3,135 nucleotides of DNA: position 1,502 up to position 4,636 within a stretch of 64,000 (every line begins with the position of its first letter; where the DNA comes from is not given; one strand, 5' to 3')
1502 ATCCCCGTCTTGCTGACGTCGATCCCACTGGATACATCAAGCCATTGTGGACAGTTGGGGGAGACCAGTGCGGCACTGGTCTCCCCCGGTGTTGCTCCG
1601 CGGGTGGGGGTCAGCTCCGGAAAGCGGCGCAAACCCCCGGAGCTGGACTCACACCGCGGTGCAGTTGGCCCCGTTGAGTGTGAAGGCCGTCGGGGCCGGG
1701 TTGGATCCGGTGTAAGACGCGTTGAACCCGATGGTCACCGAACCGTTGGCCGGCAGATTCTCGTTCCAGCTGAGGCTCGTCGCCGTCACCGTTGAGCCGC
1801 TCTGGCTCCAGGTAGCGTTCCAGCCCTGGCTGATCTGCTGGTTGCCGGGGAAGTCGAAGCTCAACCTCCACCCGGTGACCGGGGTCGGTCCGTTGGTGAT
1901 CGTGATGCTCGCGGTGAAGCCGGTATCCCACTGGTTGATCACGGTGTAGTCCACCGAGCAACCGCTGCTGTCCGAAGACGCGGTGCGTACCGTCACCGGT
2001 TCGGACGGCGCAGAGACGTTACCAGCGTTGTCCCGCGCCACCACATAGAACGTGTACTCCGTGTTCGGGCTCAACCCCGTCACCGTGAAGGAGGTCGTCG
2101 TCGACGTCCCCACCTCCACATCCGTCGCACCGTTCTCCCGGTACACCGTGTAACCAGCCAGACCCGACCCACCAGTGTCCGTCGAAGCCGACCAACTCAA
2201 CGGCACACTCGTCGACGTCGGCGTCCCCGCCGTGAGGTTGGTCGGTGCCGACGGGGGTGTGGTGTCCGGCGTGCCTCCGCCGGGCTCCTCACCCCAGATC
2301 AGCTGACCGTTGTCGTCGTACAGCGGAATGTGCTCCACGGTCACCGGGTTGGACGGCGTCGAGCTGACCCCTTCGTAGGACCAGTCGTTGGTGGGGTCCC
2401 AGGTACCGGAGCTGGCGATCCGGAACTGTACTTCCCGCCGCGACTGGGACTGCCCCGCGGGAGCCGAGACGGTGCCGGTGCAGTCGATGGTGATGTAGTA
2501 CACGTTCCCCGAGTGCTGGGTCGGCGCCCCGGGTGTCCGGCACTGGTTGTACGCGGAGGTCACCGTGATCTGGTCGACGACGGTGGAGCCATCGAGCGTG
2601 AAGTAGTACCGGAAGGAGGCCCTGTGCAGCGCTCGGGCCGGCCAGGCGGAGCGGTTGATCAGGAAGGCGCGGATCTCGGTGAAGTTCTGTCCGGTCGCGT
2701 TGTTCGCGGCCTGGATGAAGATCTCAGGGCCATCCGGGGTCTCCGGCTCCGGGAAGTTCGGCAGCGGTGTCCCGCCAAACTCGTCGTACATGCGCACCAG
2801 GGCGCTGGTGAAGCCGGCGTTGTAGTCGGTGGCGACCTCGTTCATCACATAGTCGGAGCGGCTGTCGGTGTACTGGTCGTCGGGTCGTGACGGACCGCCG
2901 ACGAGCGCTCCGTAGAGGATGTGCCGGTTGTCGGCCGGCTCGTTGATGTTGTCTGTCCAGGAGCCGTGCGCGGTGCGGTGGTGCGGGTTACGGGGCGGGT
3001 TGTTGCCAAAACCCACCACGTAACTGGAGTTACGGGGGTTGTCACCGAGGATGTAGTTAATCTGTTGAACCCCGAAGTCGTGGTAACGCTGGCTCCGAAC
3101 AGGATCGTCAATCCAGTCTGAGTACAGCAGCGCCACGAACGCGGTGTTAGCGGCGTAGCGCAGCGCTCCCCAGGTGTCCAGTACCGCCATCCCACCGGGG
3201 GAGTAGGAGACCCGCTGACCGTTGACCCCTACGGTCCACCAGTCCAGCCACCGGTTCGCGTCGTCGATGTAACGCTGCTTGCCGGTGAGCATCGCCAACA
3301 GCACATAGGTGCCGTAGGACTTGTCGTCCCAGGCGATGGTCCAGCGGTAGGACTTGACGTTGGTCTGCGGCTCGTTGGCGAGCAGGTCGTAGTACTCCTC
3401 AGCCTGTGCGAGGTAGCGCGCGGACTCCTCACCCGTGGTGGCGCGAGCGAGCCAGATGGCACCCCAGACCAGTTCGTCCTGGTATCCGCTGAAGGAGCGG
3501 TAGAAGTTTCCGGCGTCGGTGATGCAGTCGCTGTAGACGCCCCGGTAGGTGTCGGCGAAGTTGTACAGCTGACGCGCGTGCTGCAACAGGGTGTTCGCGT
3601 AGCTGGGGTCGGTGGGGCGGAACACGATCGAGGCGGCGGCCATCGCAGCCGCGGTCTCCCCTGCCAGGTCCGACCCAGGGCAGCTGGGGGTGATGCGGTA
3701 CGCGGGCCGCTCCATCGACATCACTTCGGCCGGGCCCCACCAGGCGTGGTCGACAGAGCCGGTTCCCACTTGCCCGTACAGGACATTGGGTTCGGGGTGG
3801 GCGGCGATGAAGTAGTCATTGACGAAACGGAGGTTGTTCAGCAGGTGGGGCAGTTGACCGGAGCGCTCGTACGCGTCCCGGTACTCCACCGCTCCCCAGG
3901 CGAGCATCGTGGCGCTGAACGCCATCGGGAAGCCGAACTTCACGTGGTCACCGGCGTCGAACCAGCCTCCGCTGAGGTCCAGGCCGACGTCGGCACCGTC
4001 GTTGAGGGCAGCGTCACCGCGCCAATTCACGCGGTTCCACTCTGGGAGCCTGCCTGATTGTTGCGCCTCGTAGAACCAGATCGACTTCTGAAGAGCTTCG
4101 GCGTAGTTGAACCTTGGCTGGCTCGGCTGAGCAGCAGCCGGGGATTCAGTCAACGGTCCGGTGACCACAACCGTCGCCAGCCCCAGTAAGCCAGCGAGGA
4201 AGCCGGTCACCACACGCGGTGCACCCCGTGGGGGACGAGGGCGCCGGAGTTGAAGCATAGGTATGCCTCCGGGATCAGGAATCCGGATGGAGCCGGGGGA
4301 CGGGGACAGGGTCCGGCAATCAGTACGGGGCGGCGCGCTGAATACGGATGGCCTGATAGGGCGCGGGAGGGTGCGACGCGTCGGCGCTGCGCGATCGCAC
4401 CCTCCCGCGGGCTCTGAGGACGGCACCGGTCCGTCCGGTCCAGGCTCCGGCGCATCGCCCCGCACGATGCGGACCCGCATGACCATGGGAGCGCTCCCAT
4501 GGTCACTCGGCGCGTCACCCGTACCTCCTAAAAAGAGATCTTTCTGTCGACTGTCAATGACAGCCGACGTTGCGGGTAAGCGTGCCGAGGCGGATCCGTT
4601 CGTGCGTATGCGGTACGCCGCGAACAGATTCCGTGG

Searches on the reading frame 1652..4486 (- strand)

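Call 55: search_protein_families(library=pfam, proteins=[window:1652-4486:-], max_evalue=0.00001)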
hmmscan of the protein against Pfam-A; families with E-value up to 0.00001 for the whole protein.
window:1652-4486:- (945 aa): 4 families
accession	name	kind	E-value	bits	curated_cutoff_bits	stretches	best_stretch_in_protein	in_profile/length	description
PF00759.25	Glyco_hydro_9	-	2.9e-162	541.4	27.7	1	128-563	1-444/444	Glycosyl hydrolase family 9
PF00553.25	CBM_2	-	9.1e-32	109.9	24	1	843-942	1-101/101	Cellulose binding domain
PF00041.27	fn3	-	8.3e-16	58.4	25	1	746-833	1-83/84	Fibronectin type III domain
PF00942.24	CBM_3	-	3.1e-12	47.2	22.4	1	592-666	2-82/83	Cellulose binding domain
